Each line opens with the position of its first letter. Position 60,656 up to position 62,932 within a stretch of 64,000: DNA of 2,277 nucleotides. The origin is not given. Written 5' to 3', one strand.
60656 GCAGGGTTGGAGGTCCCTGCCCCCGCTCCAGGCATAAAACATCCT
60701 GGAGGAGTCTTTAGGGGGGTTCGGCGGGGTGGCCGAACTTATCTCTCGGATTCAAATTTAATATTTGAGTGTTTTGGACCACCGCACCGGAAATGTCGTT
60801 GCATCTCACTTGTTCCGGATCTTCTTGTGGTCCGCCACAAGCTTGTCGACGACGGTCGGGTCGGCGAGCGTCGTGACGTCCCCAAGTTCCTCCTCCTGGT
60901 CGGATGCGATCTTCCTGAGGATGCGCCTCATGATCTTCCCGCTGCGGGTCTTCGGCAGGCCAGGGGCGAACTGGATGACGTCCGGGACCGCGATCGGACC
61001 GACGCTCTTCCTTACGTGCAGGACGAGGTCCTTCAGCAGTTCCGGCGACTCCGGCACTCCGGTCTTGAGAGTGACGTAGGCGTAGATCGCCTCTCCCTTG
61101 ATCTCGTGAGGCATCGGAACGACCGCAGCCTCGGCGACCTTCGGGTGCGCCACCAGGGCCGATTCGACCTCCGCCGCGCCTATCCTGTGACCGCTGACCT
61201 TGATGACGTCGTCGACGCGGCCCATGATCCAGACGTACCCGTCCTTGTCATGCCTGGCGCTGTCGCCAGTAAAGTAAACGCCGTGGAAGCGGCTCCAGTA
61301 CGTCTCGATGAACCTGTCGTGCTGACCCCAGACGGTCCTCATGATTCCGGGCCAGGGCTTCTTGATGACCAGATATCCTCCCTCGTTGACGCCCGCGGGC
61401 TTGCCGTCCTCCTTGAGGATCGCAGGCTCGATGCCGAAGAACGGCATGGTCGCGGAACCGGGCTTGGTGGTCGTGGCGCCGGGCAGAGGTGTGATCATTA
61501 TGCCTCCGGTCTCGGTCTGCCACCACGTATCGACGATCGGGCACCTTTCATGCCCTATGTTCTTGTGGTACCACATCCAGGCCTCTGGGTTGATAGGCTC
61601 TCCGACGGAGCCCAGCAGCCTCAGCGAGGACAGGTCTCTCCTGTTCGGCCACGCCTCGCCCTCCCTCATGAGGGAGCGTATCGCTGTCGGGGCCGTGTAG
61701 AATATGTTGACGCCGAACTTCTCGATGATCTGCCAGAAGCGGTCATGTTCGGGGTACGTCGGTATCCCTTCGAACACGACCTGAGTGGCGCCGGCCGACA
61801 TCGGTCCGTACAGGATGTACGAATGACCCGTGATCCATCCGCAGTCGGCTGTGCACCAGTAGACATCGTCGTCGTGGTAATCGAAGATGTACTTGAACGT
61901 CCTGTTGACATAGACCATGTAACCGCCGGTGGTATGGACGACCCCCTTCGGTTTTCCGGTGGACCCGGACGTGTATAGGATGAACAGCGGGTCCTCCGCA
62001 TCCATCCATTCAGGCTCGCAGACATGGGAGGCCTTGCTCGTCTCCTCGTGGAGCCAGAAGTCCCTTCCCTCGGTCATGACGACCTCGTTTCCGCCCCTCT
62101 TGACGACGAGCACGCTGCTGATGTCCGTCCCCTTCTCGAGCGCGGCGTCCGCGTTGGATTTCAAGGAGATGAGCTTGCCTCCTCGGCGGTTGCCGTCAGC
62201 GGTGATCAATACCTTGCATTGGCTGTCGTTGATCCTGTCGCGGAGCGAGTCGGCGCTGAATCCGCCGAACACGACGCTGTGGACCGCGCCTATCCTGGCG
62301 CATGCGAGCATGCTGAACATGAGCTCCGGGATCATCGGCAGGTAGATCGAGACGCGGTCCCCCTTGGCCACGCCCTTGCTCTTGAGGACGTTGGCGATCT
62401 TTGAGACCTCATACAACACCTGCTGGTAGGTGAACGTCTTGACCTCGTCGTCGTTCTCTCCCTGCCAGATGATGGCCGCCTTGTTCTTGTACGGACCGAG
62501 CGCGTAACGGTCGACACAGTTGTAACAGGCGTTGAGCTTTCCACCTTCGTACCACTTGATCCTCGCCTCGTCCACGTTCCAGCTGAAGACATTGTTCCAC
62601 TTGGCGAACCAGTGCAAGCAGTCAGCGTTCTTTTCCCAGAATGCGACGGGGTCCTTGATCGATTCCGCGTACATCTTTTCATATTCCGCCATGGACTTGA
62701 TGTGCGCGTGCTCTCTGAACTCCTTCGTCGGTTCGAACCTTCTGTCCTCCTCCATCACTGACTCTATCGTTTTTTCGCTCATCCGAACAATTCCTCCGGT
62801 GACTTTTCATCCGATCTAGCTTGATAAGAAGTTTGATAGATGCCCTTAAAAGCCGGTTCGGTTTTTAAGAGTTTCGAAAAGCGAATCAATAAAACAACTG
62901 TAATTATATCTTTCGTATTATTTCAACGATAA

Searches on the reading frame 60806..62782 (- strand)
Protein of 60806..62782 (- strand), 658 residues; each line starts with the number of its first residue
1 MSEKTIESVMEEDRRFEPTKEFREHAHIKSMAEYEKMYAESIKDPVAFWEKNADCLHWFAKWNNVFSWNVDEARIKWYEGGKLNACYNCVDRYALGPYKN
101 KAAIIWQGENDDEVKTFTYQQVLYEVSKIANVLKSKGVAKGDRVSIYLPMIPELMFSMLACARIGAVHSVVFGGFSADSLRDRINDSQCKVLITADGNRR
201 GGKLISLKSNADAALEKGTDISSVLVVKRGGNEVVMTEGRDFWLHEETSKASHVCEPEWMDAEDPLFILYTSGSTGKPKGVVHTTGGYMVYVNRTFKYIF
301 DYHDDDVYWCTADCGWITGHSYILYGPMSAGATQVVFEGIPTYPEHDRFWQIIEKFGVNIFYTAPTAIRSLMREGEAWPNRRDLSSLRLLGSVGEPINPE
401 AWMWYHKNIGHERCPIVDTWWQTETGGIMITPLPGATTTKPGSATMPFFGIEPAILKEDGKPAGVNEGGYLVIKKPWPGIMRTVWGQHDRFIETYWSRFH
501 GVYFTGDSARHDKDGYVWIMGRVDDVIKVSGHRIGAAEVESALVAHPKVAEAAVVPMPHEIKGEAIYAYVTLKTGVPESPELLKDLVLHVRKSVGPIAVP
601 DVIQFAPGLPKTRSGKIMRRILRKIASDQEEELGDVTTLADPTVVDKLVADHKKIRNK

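Call 6: search_protein_families(library=pfam, proteins=[window:60806-62782:-])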
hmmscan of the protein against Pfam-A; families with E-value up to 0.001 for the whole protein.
window:60806-62782:- (658 aa): 3 families
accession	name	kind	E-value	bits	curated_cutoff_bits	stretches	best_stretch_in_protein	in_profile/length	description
PF00501.34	AMP-binding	-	3.4e-90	303.1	29.9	1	98-484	8-383/384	AMP-binding enzyme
PF13193.12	AMP-binding_C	-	1.8e-26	93.3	24.5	1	538-616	1-76/76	AMP-binding enzyme C-terminal domain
PF16177.11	ACAS_N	-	1.4e-19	70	27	1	34-89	1-55/55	Acetyl-coenzyme A synthetase N-terminus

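Call 22: find_related_loci(query=window:60806-62782:-, collection=genome_contigs, flank=3000)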
Query window:60806-62782:- (658 aa) in genome_contigs; peptide patterns used: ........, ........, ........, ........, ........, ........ (x = any residue, [..] = any of these).
384 stretches matched a pattern; 344 encode a relative of the query (tblastn E <= 1e-3); the best 80 are kept; 80 distinct loci.
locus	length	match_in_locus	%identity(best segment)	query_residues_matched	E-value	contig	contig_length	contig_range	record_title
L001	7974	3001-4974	84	1-658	0e+0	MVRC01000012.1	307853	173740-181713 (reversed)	MAG: Methanomassiliicoccales archaeon PtaU1.Bin124 A4E32_contig000012, whole genome shotgun sequence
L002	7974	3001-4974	84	1-658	0e+0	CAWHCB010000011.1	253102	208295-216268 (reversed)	MAG: Methanomassiliicoccaceae archaeon isolate MFD00905.bin.2.116 genome assembly, contig: contig_6553, whole genome sho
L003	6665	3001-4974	83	1-658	0e+0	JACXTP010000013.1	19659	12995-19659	MAG: Methanomassiliicoccaceae archaeon isolate bin_107_IMCAS k117_845057, whole genome shotgun sequence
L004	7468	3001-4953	78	3-653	0e+0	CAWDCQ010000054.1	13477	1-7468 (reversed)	MAG: uncultured Methanomassiliicoccales archaeon isolate MFD04780.bin.2.98 genome assembly, contig: contig_25683, whole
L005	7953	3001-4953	77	3-653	0e+0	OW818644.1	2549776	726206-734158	metagenome genome assembly, chromosome: 1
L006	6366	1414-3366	77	3-653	0e+0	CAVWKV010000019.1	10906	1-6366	MAG: uncultured Methanomassiliicoccales archaeon isolate MFD02138.bin.1.27 genome assembly, contig: contig_111504, whole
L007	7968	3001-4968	76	3-658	0e+0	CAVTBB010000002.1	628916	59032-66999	MAG: uncultured Methanomassiliicoccales archaeon isolate MFD02416.bin.1.122 genome assembly, contig: contig_54204, whole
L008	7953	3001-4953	76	3-653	0e+0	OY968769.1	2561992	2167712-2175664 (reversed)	MAG: uncultured Methanomassiliicoccales archaeon isolate MFD00905.bin.2.112 genome assembly, chromosome: 1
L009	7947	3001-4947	76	4-651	0e+0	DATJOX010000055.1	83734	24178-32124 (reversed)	MAG TPA_asm: Methanomassiliicoccales archaeon isolate SMAG_U14898 k141_4220528, whole genome shotgun sequence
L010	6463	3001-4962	73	4-657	0e+0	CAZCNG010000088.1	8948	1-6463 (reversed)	MAG TPA_asm: uncultured Methanomassiliicoccaceae archaeon isolate SRP142039_co1_156 genome assembly, contig: NODE_7433_l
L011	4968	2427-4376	75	4-652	0e+0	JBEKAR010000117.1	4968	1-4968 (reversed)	MAG: Methanomassiliicoccales archaeon isolate SPRUCE 117 SPRUCE_117_117, whole genome shotgun sequence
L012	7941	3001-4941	73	4-649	0e+0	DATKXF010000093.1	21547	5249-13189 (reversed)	MAG TPA_asm: Methanomassiliicoccales archaeon isolate SMAG_U14184 k141_4629668, whole genome shotgun sequence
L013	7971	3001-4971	71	3-654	0e+0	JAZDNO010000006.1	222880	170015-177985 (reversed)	MAG: Methanobacteriota archaeon isolate MEGAHIT-group-0.714 k141_1271394, whole genome shotgun sequence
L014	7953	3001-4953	71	4-652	0e+0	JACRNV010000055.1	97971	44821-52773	MAG: Methanobacteriota archaeon isolate NC_groundwater_1944_Pr3_S-0.2um_58_6 scaffold_741717, whole genome shotgun seque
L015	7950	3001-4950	63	5-649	0e+0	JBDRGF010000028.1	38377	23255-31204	MAG: Pseudomonadota bacterium isolate MEGAHIT-group-1.414 k141_6239760, whole genome shotgun sequence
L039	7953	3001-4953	78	3-653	0e+0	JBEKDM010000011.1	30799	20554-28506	MAG: Methanomassiliicoccales archaeon isolate SPRUCE 183 SPRUCE_183_11, whole genome shotgun sequence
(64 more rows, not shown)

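Call 43: search_protein_families(library=pfam, proteins=[L005:2038-2400:+, L008:1992-2417:+, L009:2371-2751:+, L010:2103-2825:+, L001:1861-2613:+, L002:2206-2538:+, L012:1500-2540:-, L001:5570-6889:-, L005:5262-6284:-, L008:5212-7077:-], max_evalue=0.01)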
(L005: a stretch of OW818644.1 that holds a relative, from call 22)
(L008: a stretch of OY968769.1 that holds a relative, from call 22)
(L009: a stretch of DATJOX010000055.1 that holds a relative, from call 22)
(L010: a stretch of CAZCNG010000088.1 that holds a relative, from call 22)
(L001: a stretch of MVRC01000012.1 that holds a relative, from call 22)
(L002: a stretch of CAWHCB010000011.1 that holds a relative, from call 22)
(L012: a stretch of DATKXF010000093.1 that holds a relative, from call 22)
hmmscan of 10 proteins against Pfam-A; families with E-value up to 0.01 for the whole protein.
L005:2038-2400:+ (120 aa): 4 families
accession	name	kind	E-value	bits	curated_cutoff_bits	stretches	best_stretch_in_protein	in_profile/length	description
PF12840.13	HTH_20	-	3.8e-06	27.2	27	1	12-55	3-47/51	Helix-turn-helix domain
PF13412.12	HTH_24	-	0.0014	18.6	21.9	1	30-55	21-46/48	Winged helix-turn-helix DNA-binding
PF24409.1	wHTH-PRTase_assc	-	0.0049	17.3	27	1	18-70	3-54/83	wHTH-PRTase associated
PF08279.18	HTH_11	-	0.0064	16.8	25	0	18-55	8-44/55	HTH domain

L008:1992-2417:+ (141 aa): 4 families
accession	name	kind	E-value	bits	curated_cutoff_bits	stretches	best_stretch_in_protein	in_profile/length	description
PF12840.13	HTH_20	-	5.3e-06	26.8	27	1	33-76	3-47/51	Helix-turn-helix domain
PF13412.12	HTH_24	-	0.0019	18.2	21.9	1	51-76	21-46/48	Winged helix-turn-helix DNA-binding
PF24409.1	wHTH-PRTase_assc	-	0.0031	18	27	0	39-91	3-54/83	wHTH-PRTase associated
PF08279.18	HTH_11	-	0.009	16.3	25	0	39-76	8-44/55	HTH domain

L009:2371-2751:+ (126 aa): 0 families

L010:2103-2825:+ (240 aa): 0 families

L001:1861-2613:+ (250 aa): 2 families
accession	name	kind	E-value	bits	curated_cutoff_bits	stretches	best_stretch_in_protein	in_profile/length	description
PF12679.13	ABC2_membrane_2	-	0.00075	19.3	27.2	1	11-192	3-199/283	ABC-2 family transporter protein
PF12730.13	ABC2_membrane_4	-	0.0051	17.3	27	1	23-189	11-177/179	ABC-2 family transporter protein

L002:2206-2538:+ (110 aa): 2 families
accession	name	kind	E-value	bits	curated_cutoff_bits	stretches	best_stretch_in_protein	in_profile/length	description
PF14470.12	bPH_3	-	7.6e-07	30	23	1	15-91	1-74/95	Bacterial PH domain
PF02893.26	GRAM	-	0.0012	19.2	23.6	1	15-76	9-66/112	GRAM domain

L012:1500-2540:- (346 aa): 7 families
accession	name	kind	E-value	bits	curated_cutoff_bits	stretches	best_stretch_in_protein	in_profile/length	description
PF01370.27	Epimerase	-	4.7e-53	180.5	20.9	1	52-271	1-228/240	NAD dependent epimerase/dehydratase family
PF16363.11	GDP_Man_Dehyd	-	1.4e-49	169.8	27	1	53-340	1-329/332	GDP-mannose 4,6 dehydratase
PF04321.23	RmlD_sub_bind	-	1.2e-22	80.7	27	1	51-299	2-232/287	RmlD substrate binding domain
PF01073.25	3Beta_HSD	-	1.4e-18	67.4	22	1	54-264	2-225/280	3-beta hydroxysteroid dehydrogenase/isomerase family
PF02719.21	Polysacc_synt_2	-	2.5e-15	56.9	20.2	1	94-299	60-248/293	Polysaccharide biosynthesis protein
PF07993.18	NAD_binding_4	-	1e-12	48.2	20.1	1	101-230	80-217/258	Male sterility protein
PF13460.12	NAD_binding_10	-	1.6e-09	38.3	27.2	1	56-218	1-150/184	NAD(P)H-binding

L001:5570-6889:- (439 aa): 0 families

L005:5262-6284:- (340 aa): 2 families
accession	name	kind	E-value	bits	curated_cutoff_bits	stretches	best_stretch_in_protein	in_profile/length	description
PF01548.23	DEDD_Tnp_IS110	-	1.3e-25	90.4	29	1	4-145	1-151/155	Transposase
PF02371.22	Transposase_20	-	2.6e-21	76.2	21.3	1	206-287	1-82/87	Transposase IS116/IS110/IS902 family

L008:5212-7077:- (621 aa): 7 families
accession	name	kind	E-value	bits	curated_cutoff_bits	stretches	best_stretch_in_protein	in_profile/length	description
PF13336.12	AcetylCoA_hyd_C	-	4.1e-67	225.4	23.7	1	276-429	1-154/154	Acetyl-CoA hydrolase/transferase C-terminal domain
PF02550.21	AcetylCoA_hydro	-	3.9e-30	105.8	24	1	21-183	23-191/198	Acetyl-CoA hydrolase/transferase N-terminal domain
PF00583.31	Acetyltransf_1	-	1.5e-07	32.1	20.7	1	504-600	22-115/116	Acetyltransferase (GNAT) family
PF13302.13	Acetyltransf_3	-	2.8e-06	28.5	25.4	1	465-601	3-137/138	Acetyltransferase (GNAT) domain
PF13420.13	Acetyltransf_4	-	8.6e-06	26.3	24.3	1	521-606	53-139/155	Acetyltransferase (GNAT) domain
PF00455.28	DeoRC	-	0.00012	22.5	31.8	0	201-242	8-49/160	DeoR C terminal sensor domain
PF13508.13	Acetyltransf_7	-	0.0026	18.6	27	1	530-598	13-78/84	Acetyltransferase (GNAT) domain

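Call 67: find_homologous_proteins(query=L005:2038-2397:+, max_evalue=0.00001)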
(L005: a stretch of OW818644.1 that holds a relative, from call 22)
Query L005:2038-2397:+ (120 aa): 197 proteins with E <= 0.00001 among 202 candidates; the best 120 are listed.
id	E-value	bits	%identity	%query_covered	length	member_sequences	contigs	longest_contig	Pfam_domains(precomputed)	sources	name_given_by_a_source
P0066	4.0e-70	250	100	100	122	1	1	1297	PF12840.14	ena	-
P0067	7.3e-70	250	100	100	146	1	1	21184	PF12840.14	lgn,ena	-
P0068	7.9e-70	249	100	100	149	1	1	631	PF12840.14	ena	-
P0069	8.0e-70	249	100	100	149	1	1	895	PF12840.14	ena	-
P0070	7.8e-69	246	98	100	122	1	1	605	PF12840.14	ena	-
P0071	1.8e-67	242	99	98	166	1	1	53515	PF12840.14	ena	-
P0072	2.6e-66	238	94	100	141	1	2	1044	PF12840.14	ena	-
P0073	5.3e-66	237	93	100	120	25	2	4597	PF12840.14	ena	-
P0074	3.9e-65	234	90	100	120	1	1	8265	PF12840.14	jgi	jgi:predicted transcriptional regulator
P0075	2.0e-64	232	88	100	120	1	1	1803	PF12840.14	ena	-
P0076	1.0e-63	230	89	99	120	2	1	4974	PF12840.14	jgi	jgi:predicted transcriptional regulator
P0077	1.4e-63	229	88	100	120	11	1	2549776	PF12840.14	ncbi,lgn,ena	-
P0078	2.8e-63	228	86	100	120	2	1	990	PF12840.14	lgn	-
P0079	3.3e-63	228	89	99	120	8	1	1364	PF12840.14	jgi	-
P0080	3.7e-63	228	88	100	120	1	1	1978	PF12840.14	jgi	jgi:predicted transcriptional regulator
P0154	1.4e-51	191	76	94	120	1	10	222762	PF12840.14,PF13412.13,PF01978.26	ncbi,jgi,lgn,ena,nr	ncbi:MAG: helix-turn-helix transcriptional regulator [Euryarchaeota archaeon]|jgi:predicted transcri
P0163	7.3e-51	189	76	97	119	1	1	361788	PF12840.14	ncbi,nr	ncbi:MAG: Helix-turn-helix domain protein [Methanomassiliicoccales archaeon PtaU1.Bin124]|nr:MAG: He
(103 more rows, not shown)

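Call 68: find_encoding_contigs(protein=P0163, flank=4000, max_places=1)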
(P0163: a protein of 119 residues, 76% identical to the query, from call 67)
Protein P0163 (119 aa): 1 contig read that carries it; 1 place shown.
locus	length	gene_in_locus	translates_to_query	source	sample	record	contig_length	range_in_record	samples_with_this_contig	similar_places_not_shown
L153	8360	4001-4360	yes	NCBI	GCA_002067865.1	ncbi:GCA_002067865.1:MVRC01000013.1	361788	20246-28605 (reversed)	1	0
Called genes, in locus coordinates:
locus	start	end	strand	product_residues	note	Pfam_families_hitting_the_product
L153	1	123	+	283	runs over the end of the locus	PF00146:NADHdh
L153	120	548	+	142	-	PF01058:Oxidored_q6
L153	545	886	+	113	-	PF00329:Complex1_30kDa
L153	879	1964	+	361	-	PF00374:NiFeSe_Hases, PF00346:Complex1_49kDa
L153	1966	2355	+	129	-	PF13534:Fer4_17 (faint), PF13187:Fer4_9, PF14697:Fer4_21, PF00037:Fer4 (weak), PF12797:Fer4_2 (faint), PF12837:Fer4_6 (faint), PF13237:Fer4_10, PF12838:Fer4_7 (weak), +1 more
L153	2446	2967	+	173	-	-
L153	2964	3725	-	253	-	-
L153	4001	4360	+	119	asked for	PF12840:HTH_20 (weak)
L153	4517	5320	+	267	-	PF00582:Usp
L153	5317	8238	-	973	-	PF16927:HisKA_7TM, PF00989:PAS (faint), PF13188:PAS_8 (faint), PF13426:PAS_9 (faint), PF08448:PAS_4, PF00512:HisKA, PF02518:HATPase_c, PF00072:Response_reg, +1 more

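Call 69: find_encoding_contigs(protein=P0154, flank=4000, max_places=2)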
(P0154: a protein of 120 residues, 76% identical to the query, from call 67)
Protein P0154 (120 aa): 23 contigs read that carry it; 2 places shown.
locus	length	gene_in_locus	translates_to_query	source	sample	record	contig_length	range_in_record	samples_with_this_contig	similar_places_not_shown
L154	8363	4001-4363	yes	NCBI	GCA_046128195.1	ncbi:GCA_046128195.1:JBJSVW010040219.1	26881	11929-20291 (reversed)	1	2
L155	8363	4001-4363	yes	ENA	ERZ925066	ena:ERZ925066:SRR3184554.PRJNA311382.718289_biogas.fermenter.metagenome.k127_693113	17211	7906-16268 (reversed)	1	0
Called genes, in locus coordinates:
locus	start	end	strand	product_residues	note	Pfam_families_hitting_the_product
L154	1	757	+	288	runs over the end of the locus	PF00483:NTP_transferase, PF12804:NTP_transf_3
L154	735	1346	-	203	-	PF09997:DUF2238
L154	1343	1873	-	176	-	-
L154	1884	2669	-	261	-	PF00582:Usp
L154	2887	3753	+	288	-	PF00892:EamA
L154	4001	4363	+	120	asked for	PF01978:TrmB (faint), PF12840:HTH_20, PF13412:HTH_24 (weak)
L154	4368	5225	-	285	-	PF01073:3Beta_HSD, PF01370:Epimerase, PF02719:Polysacc_synt_2, PF04321:RmlD_sub_bind, PF16363:GDP_Man_Dehyd, PF13460:NAD_binding_10, PF07993:NAD_binding_4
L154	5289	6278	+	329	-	PF04321:RmlD_sub_bind, PF01073:3Beta_HSD (weak), PF01370:Epimerase, PF07993:NAD_binding_4 (faint), PF16363:GDP_Man_Dehyd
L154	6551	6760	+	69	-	-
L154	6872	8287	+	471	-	PF01943:Polysacc_synt, PF13440:Polysacc_synt_3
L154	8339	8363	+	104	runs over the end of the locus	PF05239:PRC (faint)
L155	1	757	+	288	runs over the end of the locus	PF00483:NTP_transferase, PF12804:NTP_transf_3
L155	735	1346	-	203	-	PF09997:DUF2238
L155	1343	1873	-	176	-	-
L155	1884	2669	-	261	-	PF00582:Usp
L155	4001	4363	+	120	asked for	PF01978:TrmB (faint), PF12840:HTH_20, PF13412:HTH_24 (weak)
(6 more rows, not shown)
